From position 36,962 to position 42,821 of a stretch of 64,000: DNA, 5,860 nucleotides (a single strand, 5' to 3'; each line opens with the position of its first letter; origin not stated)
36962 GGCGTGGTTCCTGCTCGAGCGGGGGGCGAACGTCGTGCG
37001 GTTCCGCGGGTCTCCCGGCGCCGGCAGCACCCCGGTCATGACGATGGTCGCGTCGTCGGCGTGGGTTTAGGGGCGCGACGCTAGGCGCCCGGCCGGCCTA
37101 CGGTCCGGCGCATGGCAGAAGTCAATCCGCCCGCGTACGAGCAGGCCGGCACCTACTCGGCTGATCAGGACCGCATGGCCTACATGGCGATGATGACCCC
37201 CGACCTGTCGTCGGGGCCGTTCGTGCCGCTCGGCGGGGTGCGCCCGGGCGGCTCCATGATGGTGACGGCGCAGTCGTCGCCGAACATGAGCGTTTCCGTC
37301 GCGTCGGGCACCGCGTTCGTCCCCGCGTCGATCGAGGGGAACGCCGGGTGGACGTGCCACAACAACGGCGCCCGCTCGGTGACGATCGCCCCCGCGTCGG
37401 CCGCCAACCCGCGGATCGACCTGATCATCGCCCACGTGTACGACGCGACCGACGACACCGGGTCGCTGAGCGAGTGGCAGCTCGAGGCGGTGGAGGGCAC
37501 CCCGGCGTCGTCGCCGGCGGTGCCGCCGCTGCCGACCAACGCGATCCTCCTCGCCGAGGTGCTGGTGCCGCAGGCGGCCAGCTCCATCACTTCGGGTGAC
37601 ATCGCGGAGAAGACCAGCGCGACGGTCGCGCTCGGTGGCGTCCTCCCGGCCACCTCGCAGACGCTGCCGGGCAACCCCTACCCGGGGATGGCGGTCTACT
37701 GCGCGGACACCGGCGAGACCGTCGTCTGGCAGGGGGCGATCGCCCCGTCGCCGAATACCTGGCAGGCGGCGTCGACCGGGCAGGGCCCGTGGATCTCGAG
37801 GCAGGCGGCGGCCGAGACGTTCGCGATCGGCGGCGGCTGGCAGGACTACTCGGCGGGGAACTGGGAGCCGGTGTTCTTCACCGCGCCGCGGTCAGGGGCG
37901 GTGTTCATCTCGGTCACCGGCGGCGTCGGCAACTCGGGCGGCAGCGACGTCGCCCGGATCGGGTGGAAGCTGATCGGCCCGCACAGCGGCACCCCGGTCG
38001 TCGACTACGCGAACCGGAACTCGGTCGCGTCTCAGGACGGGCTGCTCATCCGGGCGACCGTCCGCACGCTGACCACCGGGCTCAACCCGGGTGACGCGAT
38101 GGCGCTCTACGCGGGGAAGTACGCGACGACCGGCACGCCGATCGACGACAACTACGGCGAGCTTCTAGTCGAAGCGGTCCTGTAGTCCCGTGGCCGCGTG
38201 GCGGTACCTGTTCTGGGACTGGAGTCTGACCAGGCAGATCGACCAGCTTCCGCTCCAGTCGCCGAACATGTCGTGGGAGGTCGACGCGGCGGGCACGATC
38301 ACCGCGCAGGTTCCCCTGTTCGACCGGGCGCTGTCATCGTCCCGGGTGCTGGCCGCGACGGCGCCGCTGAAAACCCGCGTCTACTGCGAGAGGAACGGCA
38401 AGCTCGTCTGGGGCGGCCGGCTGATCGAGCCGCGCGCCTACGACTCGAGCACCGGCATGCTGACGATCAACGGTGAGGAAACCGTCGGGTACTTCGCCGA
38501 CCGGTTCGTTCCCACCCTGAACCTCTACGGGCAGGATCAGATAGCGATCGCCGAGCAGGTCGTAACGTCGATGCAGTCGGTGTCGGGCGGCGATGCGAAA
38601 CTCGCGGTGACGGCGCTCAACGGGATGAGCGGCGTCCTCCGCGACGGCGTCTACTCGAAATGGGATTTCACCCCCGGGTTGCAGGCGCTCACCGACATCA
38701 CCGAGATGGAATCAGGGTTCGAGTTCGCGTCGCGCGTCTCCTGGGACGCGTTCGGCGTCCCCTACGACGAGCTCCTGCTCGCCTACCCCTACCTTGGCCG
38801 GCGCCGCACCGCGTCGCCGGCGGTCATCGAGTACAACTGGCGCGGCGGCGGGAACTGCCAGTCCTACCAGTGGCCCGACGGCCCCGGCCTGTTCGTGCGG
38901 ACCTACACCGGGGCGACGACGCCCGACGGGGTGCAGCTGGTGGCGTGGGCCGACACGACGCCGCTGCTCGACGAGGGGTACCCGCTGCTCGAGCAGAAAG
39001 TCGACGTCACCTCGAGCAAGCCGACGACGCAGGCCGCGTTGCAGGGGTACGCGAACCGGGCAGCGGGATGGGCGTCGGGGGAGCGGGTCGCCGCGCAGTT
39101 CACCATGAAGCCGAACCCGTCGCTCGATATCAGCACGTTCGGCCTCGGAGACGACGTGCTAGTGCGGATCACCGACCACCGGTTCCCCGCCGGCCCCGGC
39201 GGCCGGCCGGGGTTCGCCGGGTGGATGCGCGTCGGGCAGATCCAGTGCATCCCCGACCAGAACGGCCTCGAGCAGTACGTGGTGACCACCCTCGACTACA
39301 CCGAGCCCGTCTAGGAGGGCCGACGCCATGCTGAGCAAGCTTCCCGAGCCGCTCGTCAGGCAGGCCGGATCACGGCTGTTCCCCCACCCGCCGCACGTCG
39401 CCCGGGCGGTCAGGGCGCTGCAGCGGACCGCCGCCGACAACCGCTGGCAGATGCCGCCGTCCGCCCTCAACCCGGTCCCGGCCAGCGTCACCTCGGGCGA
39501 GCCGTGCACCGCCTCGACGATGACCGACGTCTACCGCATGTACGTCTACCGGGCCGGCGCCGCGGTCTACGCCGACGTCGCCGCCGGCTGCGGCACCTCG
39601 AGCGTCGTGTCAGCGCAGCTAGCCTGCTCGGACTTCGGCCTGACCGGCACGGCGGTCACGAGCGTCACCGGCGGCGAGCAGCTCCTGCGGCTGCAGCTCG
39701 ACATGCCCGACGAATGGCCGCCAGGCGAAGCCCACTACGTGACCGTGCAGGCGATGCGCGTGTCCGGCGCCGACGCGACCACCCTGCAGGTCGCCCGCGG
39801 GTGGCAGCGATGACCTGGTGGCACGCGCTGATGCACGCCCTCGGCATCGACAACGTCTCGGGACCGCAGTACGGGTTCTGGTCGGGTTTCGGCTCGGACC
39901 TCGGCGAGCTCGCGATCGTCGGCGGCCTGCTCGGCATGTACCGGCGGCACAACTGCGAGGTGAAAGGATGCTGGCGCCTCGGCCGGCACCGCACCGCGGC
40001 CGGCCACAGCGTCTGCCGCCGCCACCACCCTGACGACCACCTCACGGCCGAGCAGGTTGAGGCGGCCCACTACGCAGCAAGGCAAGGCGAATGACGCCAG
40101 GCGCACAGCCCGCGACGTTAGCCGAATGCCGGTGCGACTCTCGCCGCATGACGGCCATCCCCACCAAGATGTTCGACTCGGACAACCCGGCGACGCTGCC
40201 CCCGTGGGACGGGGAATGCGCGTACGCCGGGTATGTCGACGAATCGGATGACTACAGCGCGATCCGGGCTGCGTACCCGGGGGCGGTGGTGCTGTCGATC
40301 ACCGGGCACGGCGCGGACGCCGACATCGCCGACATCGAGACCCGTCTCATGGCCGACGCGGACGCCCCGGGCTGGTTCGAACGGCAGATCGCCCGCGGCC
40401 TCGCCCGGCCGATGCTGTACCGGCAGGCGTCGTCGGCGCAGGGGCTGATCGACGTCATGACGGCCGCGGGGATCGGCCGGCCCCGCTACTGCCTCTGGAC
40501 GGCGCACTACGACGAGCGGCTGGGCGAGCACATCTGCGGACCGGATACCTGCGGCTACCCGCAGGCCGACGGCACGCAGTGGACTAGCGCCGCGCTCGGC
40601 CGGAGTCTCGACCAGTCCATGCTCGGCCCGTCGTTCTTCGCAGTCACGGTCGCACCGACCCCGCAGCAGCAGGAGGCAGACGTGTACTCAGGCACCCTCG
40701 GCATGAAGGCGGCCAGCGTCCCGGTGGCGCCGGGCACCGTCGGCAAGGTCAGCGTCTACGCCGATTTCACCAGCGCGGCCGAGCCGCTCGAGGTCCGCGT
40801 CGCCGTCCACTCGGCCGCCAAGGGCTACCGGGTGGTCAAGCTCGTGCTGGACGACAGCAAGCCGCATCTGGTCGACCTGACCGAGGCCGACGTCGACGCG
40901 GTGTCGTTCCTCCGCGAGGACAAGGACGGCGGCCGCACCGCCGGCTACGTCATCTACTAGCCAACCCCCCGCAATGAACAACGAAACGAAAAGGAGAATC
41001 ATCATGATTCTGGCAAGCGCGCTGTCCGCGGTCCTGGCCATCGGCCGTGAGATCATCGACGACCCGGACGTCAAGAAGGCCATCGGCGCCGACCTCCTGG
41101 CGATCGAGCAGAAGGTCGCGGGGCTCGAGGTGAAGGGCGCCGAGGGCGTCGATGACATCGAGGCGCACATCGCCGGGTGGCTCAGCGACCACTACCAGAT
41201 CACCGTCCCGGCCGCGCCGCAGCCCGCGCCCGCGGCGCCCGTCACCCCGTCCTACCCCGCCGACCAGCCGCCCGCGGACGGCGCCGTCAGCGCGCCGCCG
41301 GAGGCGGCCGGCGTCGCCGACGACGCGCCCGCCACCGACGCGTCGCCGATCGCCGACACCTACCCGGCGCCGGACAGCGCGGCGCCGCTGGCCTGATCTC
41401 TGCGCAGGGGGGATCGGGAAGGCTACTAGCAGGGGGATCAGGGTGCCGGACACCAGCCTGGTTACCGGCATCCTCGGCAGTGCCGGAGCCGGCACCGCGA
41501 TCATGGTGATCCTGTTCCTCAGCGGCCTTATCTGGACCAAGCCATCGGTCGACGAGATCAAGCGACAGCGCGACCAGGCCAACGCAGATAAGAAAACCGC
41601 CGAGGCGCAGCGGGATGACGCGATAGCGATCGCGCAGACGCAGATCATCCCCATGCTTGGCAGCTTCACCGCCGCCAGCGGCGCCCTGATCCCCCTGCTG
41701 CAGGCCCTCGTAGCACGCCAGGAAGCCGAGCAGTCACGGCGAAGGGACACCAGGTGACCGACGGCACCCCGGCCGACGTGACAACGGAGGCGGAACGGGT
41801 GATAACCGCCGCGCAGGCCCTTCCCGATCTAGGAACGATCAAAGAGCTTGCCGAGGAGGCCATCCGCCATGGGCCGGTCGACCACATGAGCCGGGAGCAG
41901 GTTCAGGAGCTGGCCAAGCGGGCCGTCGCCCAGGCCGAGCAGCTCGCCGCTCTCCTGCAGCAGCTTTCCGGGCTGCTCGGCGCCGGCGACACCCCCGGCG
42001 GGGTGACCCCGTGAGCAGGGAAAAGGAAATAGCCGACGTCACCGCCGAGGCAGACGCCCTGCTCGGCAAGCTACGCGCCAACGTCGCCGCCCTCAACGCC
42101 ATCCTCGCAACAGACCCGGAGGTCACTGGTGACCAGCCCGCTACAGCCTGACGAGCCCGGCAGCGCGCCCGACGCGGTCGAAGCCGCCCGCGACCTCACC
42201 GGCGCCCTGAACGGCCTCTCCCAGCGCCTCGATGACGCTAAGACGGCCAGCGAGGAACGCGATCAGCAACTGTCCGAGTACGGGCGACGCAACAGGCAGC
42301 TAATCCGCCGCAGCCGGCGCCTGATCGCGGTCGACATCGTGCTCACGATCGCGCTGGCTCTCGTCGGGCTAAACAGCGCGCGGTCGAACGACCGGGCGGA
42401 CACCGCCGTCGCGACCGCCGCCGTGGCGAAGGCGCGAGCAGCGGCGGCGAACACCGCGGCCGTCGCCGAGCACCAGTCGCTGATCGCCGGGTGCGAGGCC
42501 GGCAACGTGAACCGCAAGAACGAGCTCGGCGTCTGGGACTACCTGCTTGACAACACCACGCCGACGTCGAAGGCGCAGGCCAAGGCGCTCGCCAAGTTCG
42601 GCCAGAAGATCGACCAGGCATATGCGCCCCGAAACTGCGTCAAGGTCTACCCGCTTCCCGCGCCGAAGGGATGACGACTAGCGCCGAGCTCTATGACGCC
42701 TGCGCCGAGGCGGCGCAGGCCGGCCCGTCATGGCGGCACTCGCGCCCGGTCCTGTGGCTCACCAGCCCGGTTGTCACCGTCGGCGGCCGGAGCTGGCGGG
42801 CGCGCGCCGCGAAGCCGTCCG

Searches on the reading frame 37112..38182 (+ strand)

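Call 12: search_protein_families(library=phrogs, proteins=[window:37112-38182:+], max_evalue=0.001)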
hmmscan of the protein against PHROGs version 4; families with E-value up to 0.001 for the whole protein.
window:37112-38182:+ (357 aa): 7 families
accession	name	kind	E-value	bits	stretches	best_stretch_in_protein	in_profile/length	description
phrog_3398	-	head and packaging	7.6e-31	108.7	1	12-211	15-210/359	virion structural protein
phrog_17342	-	unknown function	3.1e-15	57.3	1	1-226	1-207/326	-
phrog_13571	-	head and packaging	3.2e-11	44.1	1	50-166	37-147/356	virion structural protein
phrog_9534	-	head and packaging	3.7e-10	41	1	42-166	32-146/303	head protein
phrog_25212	-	tail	7.4e-05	22.8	1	42-165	32-161/339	minor tail protein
phrog_20556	-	tail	0.0001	22.5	1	42-164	31-135/528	baseplate protein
phrog_13141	-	unknown function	0.00012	22.4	1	85-150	70-134/297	-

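Call 26: search_protein_families(library=pfam, proteins=[window:37112-38182:+], max_evalue=0.01)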
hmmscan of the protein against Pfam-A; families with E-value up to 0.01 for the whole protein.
window:37112-38182:+ (357 aa): 0 families

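Call 83: search_protein_families(library=ncbifam, proteins=[window:37112-38182:+], max_evalue=0.01)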
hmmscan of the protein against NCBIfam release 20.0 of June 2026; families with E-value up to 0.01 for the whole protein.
window:37112-38182:+ (357 aa): 0 families

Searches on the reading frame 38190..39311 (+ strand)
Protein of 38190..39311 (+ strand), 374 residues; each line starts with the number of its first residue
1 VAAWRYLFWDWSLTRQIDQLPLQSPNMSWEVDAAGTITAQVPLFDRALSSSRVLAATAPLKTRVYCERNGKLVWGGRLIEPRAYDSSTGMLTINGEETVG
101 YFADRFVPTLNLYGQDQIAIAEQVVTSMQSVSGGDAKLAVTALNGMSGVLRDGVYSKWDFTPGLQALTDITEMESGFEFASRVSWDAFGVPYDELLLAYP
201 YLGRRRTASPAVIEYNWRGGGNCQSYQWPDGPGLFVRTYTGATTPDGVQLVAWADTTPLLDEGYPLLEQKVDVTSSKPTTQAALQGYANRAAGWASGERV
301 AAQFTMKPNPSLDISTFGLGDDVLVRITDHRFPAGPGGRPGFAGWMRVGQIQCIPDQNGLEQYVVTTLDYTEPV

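Call 12: search_protein_families(library=phrogs, proteins=[window:38190-39311:+], max_evalue=0.001)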
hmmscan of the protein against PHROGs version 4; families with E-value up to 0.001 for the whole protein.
window:38190-39311:+ (374 aa): 1 family
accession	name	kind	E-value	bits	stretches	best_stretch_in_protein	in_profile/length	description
phrog_1885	-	tail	2e-34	119.7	1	2-328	13-340/1033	minor tail protein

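Call 26: search_protein_families(library=pfam, proteins=[window:38190-39311:+], max_evalue=0.01)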
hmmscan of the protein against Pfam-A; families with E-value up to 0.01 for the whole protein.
window:38190-39311:+ (374 aa): 0 families

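Call 83: search_protein_families(library=ncbifam, proteins=[window:38190-39311:+], max_evalue=0.01)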
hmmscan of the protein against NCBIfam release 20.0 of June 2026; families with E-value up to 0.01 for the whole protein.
window:38190-39311:+ (374 aa): 0 families

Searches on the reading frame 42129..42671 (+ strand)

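Call 12: search_protein_families(library=phrogs, proteins=[window:42129-42671:+], max_evalue=0.001)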
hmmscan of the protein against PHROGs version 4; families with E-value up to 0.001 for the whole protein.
window:42129-42671:+ (181 aa): 0 families

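Call 26: search_protein_families(library=pfam, proteins=[window:42129-42671:+], max_evalue=0.01)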
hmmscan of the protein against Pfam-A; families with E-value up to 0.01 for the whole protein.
window:42129-42671:+ (181 aa): 1 family
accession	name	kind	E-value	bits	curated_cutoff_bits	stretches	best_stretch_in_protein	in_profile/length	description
PF10692.14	DUF2498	-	0.0045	17.3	25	1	110-151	16-60/79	Protein of unknown function (DUF2498)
